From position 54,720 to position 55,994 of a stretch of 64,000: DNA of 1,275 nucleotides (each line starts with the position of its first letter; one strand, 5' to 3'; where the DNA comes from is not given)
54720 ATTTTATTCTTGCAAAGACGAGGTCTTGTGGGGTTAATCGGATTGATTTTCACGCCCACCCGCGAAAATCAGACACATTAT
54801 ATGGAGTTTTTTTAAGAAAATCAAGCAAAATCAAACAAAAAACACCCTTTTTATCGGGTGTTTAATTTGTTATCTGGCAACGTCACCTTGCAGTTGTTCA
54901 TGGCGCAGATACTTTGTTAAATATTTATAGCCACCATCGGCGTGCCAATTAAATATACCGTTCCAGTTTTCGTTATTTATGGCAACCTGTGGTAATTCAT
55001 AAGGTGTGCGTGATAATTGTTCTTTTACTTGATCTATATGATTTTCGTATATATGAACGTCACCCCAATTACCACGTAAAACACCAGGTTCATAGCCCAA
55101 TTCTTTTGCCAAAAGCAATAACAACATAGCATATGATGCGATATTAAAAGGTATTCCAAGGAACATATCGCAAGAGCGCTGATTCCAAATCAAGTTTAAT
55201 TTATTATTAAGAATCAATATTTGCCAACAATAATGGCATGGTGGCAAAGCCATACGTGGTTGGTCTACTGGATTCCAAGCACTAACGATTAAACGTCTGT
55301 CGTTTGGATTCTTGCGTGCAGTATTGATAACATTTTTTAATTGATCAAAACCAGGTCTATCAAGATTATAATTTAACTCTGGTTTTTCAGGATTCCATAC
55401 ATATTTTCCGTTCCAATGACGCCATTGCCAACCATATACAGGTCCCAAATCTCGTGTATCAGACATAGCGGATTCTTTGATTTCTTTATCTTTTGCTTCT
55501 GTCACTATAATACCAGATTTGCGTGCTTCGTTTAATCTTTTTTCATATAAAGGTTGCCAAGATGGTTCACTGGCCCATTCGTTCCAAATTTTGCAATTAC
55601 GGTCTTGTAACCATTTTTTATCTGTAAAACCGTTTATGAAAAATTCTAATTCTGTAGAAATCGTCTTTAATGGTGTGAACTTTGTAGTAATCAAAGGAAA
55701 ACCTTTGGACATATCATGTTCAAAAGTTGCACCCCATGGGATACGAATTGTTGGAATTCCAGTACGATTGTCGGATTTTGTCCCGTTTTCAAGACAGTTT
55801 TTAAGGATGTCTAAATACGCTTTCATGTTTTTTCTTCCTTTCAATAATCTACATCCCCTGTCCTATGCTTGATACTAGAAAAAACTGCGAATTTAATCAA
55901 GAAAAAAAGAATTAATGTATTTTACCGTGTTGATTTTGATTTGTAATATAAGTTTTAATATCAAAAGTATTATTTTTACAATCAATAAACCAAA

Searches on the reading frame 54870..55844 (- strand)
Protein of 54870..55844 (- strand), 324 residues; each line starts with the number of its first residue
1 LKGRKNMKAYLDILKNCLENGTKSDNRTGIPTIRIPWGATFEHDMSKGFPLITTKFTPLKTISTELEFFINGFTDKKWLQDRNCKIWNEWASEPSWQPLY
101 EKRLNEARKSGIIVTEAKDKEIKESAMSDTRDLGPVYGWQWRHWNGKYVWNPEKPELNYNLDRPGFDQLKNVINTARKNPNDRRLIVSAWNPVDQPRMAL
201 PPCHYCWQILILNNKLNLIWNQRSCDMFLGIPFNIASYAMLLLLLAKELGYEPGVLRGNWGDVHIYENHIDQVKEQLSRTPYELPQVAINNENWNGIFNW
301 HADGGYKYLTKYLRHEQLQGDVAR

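Call 12: search_protein_families(library=pfam, proteins=[window:54870-55844:-], max_evalue=0.001)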
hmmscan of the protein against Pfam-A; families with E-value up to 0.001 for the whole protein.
window:54870-55844:- (324 aa): 1 family
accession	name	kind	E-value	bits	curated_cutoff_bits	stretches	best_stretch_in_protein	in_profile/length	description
PF00303.24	Thymidylat_synt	-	9.1e-86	287.7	24.3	1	8-322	1-264/266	Thymidylate synthase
